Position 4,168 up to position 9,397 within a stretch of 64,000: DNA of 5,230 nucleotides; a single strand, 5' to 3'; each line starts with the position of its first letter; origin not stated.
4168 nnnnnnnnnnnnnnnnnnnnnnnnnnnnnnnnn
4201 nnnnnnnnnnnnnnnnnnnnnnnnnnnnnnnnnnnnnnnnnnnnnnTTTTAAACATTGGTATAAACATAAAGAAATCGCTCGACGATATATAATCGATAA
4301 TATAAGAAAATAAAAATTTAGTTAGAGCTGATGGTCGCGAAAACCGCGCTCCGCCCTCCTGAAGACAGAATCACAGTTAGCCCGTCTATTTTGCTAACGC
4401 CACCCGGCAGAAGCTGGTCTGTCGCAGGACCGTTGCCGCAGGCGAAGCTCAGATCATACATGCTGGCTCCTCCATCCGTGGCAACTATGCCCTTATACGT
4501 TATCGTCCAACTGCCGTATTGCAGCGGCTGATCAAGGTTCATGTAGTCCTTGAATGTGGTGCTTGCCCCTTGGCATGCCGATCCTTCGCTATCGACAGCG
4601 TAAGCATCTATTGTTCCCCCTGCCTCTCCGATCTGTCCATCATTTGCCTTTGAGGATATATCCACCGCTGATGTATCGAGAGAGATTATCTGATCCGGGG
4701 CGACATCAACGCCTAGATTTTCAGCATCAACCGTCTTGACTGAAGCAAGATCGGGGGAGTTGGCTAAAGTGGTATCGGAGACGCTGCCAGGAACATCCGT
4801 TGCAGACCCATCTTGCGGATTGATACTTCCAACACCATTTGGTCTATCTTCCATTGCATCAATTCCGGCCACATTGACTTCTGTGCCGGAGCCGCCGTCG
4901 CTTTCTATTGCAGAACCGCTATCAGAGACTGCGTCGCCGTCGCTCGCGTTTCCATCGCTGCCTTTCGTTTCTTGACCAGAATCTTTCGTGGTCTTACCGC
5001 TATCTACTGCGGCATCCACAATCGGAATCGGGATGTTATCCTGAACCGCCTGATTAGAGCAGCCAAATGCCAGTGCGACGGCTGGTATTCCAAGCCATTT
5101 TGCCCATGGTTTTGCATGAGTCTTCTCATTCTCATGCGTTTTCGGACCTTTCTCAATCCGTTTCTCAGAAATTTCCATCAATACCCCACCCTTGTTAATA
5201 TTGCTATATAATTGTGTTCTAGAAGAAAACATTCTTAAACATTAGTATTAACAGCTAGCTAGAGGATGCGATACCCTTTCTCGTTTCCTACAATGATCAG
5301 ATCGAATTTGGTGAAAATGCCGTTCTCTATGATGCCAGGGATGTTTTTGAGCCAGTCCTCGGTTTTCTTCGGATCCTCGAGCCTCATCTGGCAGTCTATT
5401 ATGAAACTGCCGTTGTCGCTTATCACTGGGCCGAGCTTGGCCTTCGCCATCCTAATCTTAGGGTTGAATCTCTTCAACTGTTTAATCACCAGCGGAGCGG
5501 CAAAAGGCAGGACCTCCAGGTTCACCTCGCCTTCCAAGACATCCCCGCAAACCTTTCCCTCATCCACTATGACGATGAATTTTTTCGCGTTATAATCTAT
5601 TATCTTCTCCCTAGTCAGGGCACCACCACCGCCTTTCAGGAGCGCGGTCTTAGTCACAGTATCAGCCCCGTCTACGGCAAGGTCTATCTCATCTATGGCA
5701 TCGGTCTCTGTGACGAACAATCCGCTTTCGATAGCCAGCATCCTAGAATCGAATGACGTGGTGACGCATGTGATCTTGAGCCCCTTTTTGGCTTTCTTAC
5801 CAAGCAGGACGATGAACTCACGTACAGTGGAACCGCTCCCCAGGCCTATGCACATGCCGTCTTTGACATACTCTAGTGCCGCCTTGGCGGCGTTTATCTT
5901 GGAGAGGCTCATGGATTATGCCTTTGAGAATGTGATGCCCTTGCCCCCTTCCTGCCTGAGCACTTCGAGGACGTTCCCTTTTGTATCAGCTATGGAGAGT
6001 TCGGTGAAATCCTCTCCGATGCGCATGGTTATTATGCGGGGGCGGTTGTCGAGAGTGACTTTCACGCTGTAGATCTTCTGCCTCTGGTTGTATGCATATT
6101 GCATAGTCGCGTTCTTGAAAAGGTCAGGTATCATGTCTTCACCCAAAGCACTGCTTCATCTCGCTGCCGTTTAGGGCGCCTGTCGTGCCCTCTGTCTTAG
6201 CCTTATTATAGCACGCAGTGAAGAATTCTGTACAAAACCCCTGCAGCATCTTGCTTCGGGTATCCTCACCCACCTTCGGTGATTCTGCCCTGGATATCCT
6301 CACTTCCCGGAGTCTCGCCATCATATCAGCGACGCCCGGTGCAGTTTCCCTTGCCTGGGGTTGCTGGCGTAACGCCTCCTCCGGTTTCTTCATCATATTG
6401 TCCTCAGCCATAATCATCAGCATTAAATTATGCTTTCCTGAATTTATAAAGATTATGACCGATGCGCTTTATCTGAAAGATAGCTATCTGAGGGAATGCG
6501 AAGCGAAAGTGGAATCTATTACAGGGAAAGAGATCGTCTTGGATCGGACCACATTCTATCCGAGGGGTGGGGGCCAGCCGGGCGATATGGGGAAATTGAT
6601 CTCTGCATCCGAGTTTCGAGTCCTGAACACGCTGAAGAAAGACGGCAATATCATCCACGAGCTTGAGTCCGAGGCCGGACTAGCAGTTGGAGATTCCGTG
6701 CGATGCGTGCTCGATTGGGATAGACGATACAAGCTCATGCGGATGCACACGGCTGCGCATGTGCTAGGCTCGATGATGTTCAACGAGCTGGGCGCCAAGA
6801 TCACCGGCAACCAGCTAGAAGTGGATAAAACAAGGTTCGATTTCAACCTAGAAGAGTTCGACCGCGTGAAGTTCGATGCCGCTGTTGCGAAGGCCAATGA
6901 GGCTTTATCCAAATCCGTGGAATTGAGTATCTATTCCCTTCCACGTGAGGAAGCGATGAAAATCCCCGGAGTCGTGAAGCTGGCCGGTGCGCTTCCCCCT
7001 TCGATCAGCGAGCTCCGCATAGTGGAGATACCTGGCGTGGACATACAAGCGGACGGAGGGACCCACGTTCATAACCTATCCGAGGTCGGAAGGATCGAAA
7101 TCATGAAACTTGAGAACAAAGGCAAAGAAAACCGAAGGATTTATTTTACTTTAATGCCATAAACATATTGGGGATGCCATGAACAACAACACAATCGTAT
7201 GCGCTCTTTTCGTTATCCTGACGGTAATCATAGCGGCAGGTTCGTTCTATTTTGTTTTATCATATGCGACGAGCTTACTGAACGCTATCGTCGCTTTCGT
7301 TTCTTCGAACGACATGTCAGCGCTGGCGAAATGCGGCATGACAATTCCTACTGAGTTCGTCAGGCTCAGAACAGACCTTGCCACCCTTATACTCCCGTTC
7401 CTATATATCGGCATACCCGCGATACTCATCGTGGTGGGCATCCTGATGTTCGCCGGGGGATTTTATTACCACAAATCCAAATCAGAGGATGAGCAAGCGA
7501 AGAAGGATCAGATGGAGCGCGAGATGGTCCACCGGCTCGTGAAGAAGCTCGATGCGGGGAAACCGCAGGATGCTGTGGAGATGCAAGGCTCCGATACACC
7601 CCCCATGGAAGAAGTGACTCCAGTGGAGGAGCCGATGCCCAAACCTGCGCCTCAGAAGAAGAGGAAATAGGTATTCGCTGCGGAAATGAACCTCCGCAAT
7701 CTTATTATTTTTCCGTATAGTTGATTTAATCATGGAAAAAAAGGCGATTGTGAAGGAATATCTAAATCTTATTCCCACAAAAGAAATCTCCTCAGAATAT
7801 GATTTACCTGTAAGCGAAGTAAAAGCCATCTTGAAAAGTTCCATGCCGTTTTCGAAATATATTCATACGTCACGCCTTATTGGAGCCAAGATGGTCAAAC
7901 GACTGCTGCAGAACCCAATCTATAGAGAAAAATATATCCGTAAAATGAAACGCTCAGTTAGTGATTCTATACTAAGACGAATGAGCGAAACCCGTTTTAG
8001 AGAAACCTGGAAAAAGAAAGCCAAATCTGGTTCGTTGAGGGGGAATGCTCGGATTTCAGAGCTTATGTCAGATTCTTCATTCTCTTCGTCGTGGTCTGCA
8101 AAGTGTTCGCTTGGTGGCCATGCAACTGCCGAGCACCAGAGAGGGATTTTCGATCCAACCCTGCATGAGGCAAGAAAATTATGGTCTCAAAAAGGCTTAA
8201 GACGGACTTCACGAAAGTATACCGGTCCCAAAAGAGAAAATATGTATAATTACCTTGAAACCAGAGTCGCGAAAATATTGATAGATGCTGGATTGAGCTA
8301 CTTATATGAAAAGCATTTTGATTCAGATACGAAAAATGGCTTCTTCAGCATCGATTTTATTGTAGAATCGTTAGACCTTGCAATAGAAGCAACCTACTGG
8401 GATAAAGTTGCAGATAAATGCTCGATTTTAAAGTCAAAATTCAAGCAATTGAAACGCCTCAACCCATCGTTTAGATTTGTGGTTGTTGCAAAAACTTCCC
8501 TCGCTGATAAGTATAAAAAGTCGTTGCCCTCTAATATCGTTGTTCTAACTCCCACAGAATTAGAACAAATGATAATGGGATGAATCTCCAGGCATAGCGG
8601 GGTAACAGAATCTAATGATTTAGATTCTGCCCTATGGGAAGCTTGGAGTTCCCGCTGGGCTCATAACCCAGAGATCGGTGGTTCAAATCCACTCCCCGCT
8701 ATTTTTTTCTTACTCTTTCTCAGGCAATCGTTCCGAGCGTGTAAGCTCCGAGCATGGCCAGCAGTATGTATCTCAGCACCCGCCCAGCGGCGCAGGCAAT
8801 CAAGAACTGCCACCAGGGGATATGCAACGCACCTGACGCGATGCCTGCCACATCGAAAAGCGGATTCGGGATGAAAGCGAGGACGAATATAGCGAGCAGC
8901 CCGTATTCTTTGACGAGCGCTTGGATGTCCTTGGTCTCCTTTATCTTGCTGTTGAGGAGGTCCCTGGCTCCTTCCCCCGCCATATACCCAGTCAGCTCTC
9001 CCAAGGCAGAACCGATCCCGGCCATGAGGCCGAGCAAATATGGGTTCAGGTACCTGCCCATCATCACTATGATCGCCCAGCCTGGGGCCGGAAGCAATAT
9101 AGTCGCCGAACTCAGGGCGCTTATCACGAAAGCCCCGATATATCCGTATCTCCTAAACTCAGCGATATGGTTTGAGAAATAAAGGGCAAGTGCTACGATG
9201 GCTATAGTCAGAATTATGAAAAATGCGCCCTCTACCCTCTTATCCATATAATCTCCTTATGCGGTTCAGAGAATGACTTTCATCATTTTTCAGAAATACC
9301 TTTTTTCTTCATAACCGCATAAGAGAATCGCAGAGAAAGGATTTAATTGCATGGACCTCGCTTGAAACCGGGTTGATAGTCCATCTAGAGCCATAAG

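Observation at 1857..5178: Three paralogous lipoprotein genes share a novel about 80-aa C-terminal domain and a 292-bp near-identical DNA block (gene conversion)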

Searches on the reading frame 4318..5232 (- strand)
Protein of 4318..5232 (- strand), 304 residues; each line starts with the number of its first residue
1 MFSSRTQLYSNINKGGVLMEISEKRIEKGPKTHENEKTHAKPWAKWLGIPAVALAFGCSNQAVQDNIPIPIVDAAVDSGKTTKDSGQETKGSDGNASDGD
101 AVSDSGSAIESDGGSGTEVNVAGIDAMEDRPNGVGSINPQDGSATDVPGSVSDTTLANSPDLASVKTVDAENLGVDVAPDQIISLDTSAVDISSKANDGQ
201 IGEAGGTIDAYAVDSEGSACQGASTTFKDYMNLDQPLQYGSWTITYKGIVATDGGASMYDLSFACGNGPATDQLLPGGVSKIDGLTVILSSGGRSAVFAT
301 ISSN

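Call 5: search_protein_families(library=pfam, proteins=[window:4318-5232:-], max_evalue=1)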
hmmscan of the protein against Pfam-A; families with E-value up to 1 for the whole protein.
window:4318-5232:- (304 aa): 0 families

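Call 6: search_protein_families(library=ncbifam, proteins=[window:4318-5232:-], max_evalue=1)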
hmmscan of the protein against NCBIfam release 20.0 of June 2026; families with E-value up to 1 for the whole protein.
window:4318-5232:- (304 aa): 1 family
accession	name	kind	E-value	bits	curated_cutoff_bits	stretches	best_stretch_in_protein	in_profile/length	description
NF033632.1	SLATT_4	domain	0.19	11.6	55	1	24-63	7-46/154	SLATT domain-containing protein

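Call 15: find_encoding_contigs(protein=window:4318-5232:-, flank=10000, max_places=6)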
Protein window:4318-5232:- (304 aa): no gene with exactly this product is on record in the collection.

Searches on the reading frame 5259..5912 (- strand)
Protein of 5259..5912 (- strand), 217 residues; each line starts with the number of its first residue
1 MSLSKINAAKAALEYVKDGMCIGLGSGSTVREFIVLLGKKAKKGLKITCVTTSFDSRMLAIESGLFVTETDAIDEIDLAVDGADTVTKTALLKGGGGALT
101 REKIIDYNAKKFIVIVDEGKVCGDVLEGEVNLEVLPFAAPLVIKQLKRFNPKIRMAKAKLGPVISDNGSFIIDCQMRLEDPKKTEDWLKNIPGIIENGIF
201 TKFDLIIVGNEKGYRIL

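Call 14: find_encoding_contigs(protein=window:5259-5912:-, flank=10000, max_places=6)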
Protein window:5259-5912:- (217 aa): no gene with exactly this product is on record in the collection.

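Call 16: find_related_loci(query=window:5259-5912:-, collection=genome_contigs, flank=10000)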
Query window:5259-5912:- (217 aa) in genome_contigs; peptide patterns used: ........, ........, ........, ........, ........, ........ (x = any residue, [..] = any of these).
373 stretches matched a pattern; 34 encode a relative of the query (tblastn E <= 1e-3); 34 distinct loci.
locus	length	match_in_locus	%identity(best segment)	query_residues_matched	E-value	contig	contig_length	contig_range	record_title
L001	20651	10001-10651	89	1-217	5e-129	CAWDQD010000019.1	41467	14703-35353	MAG: uncultured Candidatus Micrarchaeota archaeon isolate MFD01689.bin.1.58 genome assembly, contig: contig_59353, whole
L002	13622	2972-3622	84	1-217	7e-121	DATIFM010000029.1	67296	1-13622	MAG TPA_asm: Candidatus Bilamarchaeum sp. isolate SMAG_U16395 k141_1848110, whole genome shotgun sequence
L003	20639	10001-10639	86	5-217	4e-120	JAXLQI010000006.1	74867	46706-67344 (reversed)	MAG: Candidatus Micrarchaeia archaeon isolate STL-MIC1 C1.33.fa-6, whole genome shotgun sequence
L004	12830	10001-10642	83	4-217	1e-117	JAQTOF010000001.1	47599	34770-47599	MAG: Candidatus ainarchaeum sp. isolate STA_81 NODE_1428_length_47599_cov_3.072527_Sandtown_A, whole genome shotgun sequ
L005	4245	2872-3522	82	1-217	1e-118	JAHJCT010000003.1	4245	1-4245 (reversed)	MAG: Candidatus Micrarchaeota archaeon isolate Modern_marine.mb.318 Modern_marine.mb.318_k141_337776, whole genome shotg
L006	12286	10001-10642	83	4-217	2e-117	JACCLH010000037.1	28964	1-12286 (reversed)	MAG: Candidatus Micrarchaeota archaeon isolate Sv348 k141_4262911, whole genome shotgun sequence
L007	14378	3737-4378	83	4-217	5e-117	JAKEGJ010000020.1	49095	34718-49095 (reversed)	MAG: Candidatus Micrarchaeota archaeon isolate PMV_4.13 PMV_4.13.k101_3033642, whole genome shotgun sequence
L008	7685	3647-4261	84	13-217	9e-116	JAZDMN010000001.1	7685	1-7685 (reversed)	MAG: Candidatus Micrarchaeota archaeon isolate MEGAHIT-group-0.655 k141_6392102, whole genome shotgun sequence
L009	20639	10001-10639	81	4-217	1e-115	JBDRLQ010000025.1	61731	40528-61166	MAG: Candidatus Micrarchaeota archaeon isolate MEGAHIT-group-1.785 k141_12318081, whole genome shotgun sequence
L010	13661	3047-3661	83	13-217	9e-115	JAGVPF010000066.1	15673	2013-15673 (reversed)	MAG: archaeon isolate DeMMO3_33 c_000000027005, whole genome shotgun sequence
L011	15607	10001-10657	79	2-217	5e-114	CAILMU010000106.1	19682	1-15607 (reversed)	uncultured Candidatus Micrarchaeota archaeon isolate AlinenSediments_bin-0775 genome assembly, contig: bin-0775:106/246,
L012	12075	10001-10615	84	13-217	7e-114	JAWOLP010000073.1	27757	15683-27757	MAG: Candidatus Micrarchaeia archaeon isolate bin_281 c_000002081274, whole genome shotgun sequence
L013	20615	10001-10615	81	13-217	1e-109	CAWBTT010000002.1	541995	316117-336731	MAG: uncultured Candidatus Micrarchaeota archaeon isolate MFD03804.bin.2.25 genome assembly, contig: contig_19071, whole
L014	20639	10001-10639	78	4-215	7e-110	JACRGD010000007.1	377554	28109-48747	MAG: Candidatus Micrarchaeota archaeon isolate NC_groundwater_1742_Pr3_B-0.1um_42_76 SR-2_scaffold_141_3128119, whole ge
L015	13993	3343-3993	75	1-217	3e-109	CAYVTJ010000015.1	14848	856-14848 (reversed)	MAG TPA_asm: Candidatus Micrarchaeota archaeon isolate binchicken_co15_137 genome assembly, contig: NODE_2487_length_148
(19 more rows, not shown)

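Call 66: search_protein_families(library=pfam, proteins=[window:5259-5912:-], max_evalue=0.0001)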
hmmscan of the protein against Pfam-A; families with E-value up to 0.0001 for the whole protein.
window:5259-5912:- (217 aa): 2 families
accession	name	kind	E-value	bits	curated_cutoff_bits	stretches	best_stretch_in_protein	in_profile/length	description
PF06026.20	Rib_5-P_isom_A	-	3.8e-50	170.3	26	1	48-213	1-173/173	Ribose 5-phosphate isomerase A (phosphoriboisomerase A)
PF00455.28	DeoRC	-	1.7e-06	28.5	31.8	1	4-56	5-53/160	DeoR C terminal sensor domain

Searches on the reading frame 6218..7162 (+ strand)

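Call 66: search_protein_families(library=pfam, proteins=[window:6218-7162:+], max_evalue=0.0001)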
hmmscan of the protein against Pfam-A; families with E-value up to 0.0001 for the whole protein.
window:6218-7162:+ (314 aa): 2 families
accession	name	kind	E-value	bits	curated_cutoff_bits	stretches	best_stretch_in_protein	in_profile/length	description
PF01411.24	tRNA-synt_2c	-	4.7e-15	55.6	30.3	1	92-169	473-552/552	tRNA synthetases class II (A)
PF07973.19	tRNA_SAD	-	1.9e-13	50.6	24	1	266-309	1-44/44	Threonyl and Alanyl tRNA synthetase second additional domain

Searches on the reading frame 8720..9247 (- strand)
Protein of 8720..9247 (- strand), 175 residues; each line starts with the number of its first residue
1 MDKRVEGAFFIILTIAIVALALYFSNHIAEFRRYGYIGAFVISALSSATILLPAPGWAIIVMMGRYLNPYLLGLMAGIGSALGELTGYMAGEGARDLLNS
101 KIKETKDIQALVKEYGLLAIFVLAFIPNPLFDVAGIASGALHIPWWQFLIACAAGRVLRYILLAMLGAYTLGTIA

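Call 66: search_protein_families(library=pfam, proteins=[window:8720-9247:-], max_evalue=0.0001)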
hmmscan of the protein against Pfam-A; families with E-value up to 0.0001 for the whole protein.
window:8720-9247:- (175 aa): 1 family
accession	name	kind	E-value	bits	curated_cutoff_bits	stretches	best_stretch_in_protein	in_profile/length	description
PF09335.16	VTT_dom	-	1.1e-15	58.6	33.9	1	55-168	2-122/123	VTT domain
